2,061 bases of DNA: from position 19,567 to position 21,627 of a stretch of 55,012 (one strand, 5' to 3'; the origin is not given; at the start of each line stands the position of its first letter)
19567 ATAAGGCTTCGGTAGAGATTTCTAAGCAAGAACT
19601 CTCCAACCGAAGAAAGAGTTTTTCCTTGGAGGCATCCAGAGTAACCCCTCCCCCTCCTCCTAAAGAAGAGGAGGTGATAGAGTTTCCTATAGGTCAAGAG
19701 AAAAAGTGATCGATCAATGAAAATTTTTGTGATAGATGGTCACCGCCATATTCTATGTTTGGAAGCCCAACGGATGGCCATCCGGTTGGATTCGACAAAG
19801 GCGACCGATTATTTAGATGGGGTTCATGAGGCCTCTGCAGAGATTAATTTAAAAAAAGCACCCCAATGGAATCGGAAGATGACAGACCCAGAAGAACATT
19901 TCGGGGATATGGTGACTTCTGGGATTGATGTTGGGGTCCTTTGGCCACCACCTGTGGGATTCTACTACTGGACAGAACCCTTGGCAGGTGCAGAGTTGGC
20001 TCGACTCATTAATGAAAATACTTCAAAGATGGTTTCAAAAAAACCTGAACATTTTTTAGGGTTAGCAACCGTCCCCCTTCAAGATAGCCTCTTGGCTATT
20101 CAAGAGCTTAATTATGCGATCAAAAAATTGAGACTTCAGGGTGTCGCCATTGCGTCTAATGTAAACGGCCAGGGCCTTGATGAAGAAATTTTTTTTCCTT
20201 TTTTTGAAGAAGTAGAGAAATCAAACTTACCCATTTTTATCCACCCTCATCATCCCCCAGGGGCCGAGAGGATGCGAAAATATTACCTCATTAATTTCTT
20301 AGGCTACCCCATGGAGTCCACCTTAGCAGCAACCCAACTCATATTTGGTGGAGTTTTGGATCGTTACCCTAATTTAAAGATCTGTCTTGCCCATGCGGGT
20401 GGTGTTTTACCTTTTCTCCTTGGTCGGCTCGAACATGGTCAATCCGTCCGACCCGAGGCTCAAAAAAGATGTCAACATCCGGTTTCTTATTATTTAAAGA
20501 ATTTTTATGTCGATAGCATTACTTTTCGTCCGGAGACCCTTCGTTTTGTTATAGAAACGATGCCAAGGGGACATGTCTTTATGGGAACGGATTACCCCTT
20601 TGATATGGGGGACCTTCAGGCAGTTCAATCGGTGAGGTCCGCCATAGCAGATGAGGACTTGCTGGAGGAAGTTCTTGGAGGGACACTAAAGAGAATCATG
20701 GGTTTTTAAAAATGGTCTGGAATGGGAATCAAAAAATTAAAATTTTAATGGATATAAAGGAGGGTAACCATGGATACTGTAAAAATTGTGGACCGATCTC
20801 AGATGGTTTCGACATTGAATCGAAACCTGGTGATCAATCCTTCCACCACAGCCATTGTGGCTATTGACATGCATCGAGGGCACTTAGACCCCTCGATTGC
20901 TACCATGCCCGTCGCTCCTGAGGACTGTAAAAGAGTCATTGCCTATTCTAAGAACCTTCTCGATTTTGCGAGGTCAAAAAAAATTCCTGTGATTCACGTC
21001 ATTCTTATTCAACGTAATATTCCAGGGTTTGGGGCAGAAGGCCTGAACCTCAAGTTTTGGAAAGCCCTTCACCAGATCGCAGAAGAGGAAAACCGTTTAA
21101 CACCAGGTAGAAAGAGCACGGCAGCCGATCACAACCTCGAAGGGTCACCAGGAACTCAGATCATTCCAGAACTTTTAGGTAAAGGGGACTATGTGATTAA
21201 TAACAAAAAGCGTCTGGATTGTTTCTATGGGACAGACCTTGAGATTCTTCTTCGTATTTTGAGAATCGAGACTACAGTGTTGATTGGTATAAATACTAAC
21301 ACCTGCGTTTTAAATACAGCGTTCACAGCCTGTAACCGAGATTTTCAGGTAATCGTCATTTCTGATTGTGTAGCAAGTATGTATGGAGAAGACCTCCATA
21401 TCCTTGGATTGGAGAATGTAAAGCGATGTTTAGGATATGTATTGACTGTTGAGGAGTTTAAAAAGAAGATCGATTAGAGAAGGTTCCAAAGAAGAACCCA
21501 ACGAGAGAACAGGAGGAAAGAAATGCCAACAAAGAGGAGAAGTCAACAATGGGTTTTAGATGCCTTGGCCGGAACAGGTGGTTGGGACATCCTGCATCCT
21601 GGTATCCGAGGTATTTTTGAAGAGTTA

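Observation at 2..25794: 26-kb co-directional catabolic supercluster: Mo-hydroxylase + two tungsten-type AORs + pyridine-carboxylate-pathway-like hydrolases, possibly an anaerobic N-heteroaromatic acid route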

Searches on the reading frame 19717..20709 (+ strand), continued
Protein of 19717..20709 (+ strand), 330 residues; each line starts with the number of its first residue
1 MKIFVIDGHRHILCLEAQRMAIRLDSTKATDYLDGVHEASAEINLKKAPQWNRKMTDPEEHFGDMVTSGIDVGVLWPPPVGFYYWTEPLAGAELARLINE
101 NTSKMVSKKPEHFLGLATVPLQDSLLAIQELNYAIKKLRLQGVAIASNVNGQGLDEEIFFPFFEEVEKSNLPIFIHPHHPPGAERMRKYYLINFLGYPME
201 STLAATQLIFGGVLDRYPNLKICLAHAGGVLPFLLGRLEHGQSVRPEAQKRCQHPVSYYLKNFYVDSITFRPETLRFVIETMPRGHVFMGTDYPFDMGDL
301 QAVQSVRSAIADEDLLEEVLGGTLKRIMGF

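Call 68: find_encoding_contigs(protein=P0082, flank=10000, max_places=1)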
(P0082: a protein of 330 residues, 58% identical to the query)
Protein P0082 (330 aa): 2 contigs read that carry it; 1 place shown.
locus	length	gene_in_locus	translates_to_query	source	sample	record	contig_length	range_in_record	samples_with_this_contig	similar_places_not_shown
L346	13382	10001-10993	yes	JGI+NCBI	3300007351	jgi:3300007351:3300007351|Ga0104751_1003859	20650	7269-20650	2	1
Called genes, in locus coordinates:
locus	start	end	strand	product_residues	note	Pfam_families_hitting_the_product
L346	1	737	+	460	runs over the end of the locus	PF02754:CCG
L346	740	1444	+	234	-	-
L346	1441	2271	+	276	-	PF00037:Fer4 (faint), PF12797:Fer4_2 (faint), PF12837:Fer4_6 (faint), PF13187:Fer4_9 (weak), PF13237:Fer4_10 (faint), PF13247:Fer4_11, PF12838:Fer4_7 (weak), PF13187:Fer4_9 (weak), +1 more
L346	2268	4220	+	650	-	PF03916:NrfD, PF02085:Cytochrom_CIII, PF14522:Cytochrome_C7 (faint)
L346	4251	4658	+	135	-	PF00072:Response_reg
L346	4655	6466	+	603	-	PF08448:PAS_4, PF12860:PAS_7 (faint), PF13188:PAS_8 (faint), PF08448:PAS_4, PF13426:PAS_9, PF00989:PAS, PF13426:PAS_9, PF02518:HATPase_c, +1 more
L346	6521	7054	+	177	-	PF00072:Response_reg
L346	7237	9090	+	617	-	PF02730:AFOR_N, PF01314:AFOR_C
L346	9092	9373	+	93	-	PF02597:ThiS (weak)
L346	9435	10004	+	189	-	PF13187:Fer4_9 (faint), PF13247:Fer4_11, PF12838:Fer4_7, PF14697:Fer4_21 (weak), PF25160:LdpA_Fe-S-bd, PF12797:Fer4_2 (weak), PF12837:Fer4_6 (weak), PF00037:Fer4, +1 more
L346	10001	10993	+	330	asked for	PF04909:Amidohydro_2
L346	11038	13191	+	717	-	PF12569:NatA_aux_su (weak)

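Call 79: find_encoding_contigs(protein=P0113, flank=8000, max_places=1)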
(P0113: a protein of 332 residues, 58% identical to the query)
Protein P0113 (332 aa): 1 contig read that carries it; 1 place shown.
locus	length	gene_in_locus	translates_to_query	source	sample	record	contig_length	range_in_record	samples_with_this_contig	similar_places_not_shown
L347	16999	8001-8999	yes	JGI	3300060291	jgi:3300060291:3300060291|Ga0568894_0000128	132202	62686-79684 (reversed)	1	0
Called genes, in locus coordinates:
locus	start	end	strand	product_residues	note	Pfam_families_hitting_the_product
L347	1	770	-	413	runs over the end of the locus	PF13458:Peripla_BP_6, PF13407:Peripla_BP_4 (faint), PF13433:Peripla_BP_5 (weak)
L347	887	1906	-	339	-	PF04545:Sigma70_r4 (weak), PF04198:Sugar-bind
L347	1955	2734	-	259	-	PF03328:HpcH_HpaI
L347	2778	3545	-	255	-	PF00106:adh_short, PF08659:KR, PF13561:adh_short_C2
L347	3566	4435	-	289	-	PF02633:Creatininase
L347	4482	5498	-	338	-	PF00389:2-Hacid_dh, PF02826:2-Hacid_dh_C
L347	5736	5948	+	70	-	-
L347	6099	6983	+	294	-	PF02826:2-Hacid_dh_C (weak), PF03446:NAD_binding_2, PF03807:F420_oxidored (weak), PF14833:NAD_binding_11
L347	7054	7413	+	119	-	PF00190:Cupin_1, PF02311:AraC_binding, PF07883:Cupin_2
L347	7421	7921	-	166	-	PF00190:Cupin_1 (weak), PF02041:Auxin_BP, PF07883:Cupin_2, PF02311:AraC_binding (weak)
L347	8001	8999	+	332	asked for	PF04909:Amidohydro_2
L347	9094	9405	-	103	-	PF00355:Rieske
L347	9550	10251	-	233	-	PF00005:ABC_tran, PF13304:AAA_21 (faint)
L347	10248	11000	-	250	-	PF00005:ABC_tran, PF13304:AAA_21 (faint)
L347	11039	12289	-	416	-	PF13433:Peripla_BP_5, PF13458:Peripla_BP_6, PF01094:ANF_receptor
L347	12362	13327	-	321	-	PF02653:BPD_transp_2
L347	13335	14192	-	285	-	PF02653:BPD_transp_2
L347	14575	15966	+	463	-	PF07969:Amidohydro_3 (faint), PF01979:Amidohydro_1, PF12890:DHOase (faint)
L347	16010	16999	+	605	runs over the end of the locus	PF02730:AFOR_N, PF01314:AFOR_C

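Call 80: find_encoding_contigs(protein=P0038, flank=8000, max_places=1)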
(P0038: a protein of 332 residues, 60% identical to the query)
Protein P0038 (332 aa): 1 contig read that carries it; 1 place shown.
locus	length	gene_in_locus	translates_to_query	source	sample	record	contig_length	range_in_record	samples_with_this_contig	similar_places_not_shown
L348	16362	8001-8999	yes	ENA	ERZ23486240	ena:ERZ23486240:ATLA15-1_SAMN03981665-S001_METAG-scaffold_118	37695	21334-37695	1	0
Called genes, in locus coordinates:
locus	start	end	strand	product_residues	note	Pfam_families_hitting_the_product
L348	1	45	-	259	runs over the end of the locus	PF03328:HpcH_HpaI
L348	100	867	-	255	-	PF00106:adh_short, PF01370:Epimerase (weak), PF08659:KR, PF13561:adh_short_C2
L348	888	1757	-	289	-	PF02633:Creatininase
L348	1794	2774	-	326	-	PF00389:2-Hacid_dh, PF02826:2-Hacid_dh_C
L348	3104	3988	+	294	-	PF02737:3HCDH_N (weak), PF02826:2-Hacid_dh_C (weak), PF03446:NAD_binding_2, PF03807:F420_oxidored (weak), PF14833:NAD_binding_11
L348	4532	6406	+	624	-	PF02730:AFOR_N, PF01314:AFOR_C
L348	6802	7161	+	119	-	PF00190:Cupin_1, PF02311:AraC_binding, PF07883:Cupin_2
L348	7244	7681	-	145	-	PF00190:Cupin_1 (weak), PF02041:Auxin_BP (weak), PF07883:Cupin_2, PF02311:AraC_binding (weak)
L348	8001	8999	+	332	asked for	PF04909:Amidohydro_2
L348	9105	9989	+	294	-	PF01522:Polysacc_deac_1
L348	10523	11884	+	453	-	PF07969:Amidohydro_3 (weak), PF01979:Amidohydro_1, PF12890:DHOase (weak)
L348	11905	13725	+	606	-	PF02730:AFOR_N, PF01314:AFOR_C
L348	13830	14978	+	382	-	PF04015:DUF362, PF00037:Fer4 (faint), PF12837:Fer4_6 (faint)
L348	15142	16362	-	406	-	?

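Call 81: find_encoding_contigs(protein=P0022, flank=8000, max_places=1)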
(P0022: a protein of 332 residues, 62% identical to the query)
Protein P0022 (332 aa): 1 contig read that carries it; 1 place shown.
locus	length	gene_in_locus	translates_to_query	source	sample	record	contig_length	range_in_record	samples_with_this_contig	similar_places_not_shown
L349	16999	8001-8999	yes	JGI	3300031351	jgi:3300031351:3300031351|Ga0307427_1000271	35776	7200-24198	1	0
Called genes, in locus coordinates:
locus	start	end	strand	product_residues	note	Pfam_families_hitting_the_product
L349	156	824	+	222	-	PF00392:GntR, PF13412:HTH_24 (weak), PF07729:FCD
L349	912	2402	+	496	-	PF00005:ABC_tran, PF13304:AAA_21, PF00005:ABC_tran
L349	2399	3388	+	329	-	PF02653:BPD_transp_2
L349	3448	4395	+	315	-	PF02653:BPD_transp_2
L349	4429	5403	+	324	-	PF00532:Peripla_BP_1, PF13407:Peripla_BP_4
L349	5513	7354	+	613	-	PF02730:AFOR_N, PF01314:AFOR_C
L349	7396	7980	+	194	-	PF13237:Fer4_10 (weak), PF13247:Fer4_11, PF14697:Fer4_21 (weak), PF12838:Fer4_7, PF13187:Fer4_9, PF25160:LdpA_Fe-S-bd, PF00037:Fer4, PF12837:Fer4_6, +2 more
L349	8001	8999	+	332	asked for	PF04909:Amidohydro_2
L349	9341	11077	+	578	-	PF02129:Peptidase_S15, PF08530:PepX_C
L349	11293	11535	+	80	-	-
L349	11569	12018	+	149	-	PF00190:Cupin_1, PF07883:Cupin_2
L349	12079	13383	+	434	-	PF01321:Creatinase_N, PF00557:Peptidase_M24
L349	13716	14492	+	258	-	PF00753:Lactamase_B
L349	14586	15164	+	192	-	PF09719:C_GCAxxG_C_C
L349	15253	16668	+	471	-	PF01565:FAD_binding_4, PF02913:FAD-oxidase_C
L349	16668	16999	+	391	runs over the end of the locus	PF13183:Fer4_8, PF13534:Fer4_17 (weak), PF02754:CCG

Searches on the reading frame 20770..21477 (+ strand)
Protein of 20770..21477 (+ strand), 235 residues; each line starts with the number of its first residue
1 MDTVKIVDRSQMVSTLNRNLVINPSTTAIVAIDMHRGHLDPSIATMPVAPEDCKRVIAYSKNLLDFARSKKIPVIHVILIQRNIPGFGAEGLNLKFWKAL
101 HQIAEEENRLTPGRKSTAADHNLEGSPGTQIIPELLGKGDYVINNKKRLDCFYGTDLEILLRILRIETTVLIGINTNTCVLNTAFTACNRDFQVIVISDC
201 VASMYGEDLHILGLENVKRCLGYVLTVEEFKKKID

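Call 5: search_protein_families(library=pfam, proteins=[window:20770-21477:+], max_evalue=0.001)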
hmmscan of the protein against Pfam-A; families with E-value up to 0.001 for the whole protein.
window:20770-21477:+ (235 aa): 1 family
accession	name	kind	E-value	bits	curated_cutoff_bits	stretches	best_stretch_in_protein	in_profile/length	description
PF00857.26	Isochorismatase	-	5.4e-37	128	27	1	27-229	1-175/175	Isochorismatase domain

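Call 7: search_protein_families(library=ncbifam, proteins=[window:20770-21477:+], max_evalue=0.00001)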
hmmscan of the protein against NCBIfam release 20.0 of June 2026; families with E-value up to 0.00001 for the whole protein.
window:20770-21477:+ (235 aa): 3 families
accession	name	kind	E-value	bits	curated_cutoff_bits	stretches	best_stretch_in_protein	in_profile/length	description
NF050097.1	BiurAmidohydBiuH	equivalog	1.5e-15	57.3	370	1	22-204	14-189/221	biuret amidohydrolase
NF008517.0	PRK11440.1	equivalog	2.2e-15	57.1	195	1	133-229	87-183/188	hydrolase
TIGR03614.1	RutB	equivalog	3e-13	49.9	377.95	1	20-234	9-219/226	pyrimidine utilization protein B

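Call 14: search_solved_structures(query=window:20770-21477:+, max_evalue=1e-8)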
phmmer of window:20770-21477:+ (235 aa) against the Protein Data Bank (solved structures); distinct sequences matched with E-value up to 1e-8: 20.
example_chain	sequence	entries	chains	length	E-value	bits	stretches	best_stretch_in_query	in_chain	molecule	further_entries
3eef_A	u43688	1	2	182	1.5e-14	57.6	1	120-204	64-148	N-carbamoylsarcosine amidase related protein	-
3kl2_A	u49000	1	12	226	3e-14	56.6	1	123-207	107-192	Putative isochorismatase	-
3hb7_A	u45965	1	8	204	2.4e-13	53.6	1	119-230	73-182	Isochorismatase hydrolase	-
3txy_A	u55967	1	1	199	3e-12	50.1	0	142-230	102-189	Isochorismatase family protein family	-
3s2s_A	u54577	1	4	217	9.4e-12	48.4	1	144-224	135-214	Putative pyrazinamidase/nicotinamidase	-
3o90_A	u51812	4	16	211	1.7e-11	47.6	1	119-229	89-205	nicotinamidase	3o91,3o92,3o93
6azo_A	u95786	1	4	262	2.4e-11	47.1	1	124-218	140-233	Putative amidase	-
6xix_A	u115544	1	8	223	2.7e-11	47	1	123-217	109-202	Cysteine hydrolase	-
26st_A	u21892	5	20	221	5e-11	46.1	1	122-204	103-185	N-carbamoylsarcosine amidohydrolase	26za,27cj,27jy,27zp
5bk6_A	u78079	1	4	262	5e-11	46.1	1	124-218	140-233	Putative amidase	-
3irv_A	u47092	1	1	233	6.7e-11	45.7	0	126-209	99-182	CYSTEINE HYDROLASE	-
6azs_A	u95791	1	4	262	9.5e-11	45.2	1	124-218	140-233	Putative amidase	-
3o94_A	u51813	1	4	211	4.2e-10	43.1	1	119-229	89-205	nicotinamidase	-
6azn_A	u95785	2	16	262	5.7e-10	42.6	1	124-218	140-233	Putative amidase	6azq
6xj4_A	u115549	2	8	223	6.5e-10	42.4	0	123-217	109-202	Cysteine hydrolase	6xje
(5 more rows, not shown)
